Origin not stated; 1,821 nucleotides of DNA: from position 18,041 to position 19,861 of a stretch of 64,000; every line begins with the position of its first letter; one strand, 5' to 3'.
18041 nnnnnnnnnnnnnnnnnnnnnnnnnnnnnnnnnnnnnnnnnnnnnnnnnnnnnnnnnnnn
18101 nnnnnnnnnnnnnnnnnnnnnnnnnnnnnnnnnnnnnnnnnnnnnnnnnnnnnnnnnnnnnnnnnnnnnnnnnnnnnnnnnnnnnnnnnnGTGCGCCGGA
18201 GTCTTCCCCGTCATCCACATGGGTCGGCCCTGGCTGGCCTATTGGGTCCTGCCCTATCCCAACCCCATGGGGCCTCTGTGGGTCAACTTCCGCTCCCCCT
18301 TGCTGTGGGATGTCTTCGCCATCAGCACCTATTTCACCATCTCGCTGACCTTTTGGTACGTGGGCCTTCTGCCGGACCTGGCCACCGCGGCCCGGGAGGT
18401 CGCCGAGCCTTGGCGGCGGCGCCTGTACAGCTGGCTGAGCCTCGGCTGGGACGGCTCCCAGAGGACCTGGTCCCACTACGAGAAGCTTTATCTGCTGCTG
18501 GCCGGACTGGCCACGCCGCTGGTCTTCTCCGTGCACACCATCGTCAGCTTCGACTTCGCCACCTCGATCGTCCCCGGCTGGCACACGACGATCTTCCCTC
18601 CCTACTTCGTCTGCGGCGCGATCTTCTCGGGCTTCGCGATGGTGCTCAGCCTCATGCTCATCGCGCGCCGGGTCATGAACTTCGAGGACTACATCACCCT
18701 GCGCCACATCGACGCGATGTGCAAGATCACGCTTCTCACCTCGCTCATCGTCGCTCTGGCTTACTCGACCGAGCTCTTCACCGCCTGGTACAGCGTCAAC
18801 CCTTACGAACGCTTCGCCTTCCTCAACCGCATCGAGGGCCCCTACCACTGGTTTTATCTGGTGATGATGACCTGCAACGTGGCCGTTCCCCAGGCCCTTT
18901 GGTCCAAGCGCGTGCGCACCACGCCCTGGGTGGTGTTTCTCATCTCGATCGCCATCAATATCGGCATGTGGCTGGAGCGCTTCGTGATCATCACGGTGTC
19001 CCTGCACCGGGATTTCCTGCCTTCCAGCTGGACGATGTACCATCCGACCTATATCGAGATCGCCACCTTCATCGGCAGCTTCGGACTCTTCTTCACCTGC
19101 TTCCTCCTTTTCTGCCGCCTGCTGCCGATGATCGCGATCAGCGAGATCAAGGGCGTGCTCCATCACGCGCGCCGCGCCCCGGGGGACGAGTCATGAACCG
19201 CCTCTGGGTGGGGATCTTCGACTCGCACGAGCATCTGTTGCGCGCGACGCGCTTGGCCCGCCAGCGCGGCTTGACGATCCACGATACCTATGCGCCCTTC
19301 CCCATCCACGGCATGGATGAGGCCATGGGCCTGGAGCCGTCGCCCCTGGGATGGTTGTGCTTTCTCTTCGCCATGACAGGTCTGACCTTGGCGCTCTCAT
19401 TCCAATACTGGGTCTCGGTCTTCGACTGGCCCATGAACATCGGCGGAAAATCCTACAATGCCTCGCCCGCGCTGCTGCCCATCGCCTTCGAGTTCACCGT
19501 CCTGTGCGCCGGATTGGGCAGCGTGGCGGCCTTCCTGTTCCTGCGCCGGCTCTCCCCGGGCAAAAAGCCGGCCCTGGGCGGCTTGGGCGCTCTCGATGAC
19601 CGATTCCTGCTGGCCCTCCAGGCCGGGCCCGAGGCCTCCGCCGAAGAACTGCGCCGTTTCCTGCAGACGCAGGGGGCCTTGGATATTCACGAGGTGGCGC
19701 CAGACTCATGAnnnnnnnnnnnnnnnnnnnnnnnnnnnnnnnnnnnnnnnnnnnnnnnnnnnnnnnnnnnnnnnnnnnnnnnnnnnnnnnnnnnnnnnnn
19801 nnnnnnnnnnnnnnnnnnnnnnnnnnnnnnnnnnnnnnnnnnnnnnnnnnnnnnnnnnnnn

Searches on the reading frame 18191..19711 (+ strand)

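Call 7: search_protein_families(library=pfam, proteins=[window:18191-19711:+], max_evalue=0.001)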
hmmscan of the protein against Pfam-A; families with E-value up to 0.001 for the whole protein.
window:18191-19711:+ (506 aa): 1 family
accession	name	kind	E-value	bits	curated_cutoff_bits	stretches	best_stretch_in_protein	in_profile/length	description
PF11821.13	ActD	-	3.8e-48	163.8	25.7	1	340-501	4-170/170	Alternative complex III, ActD subunit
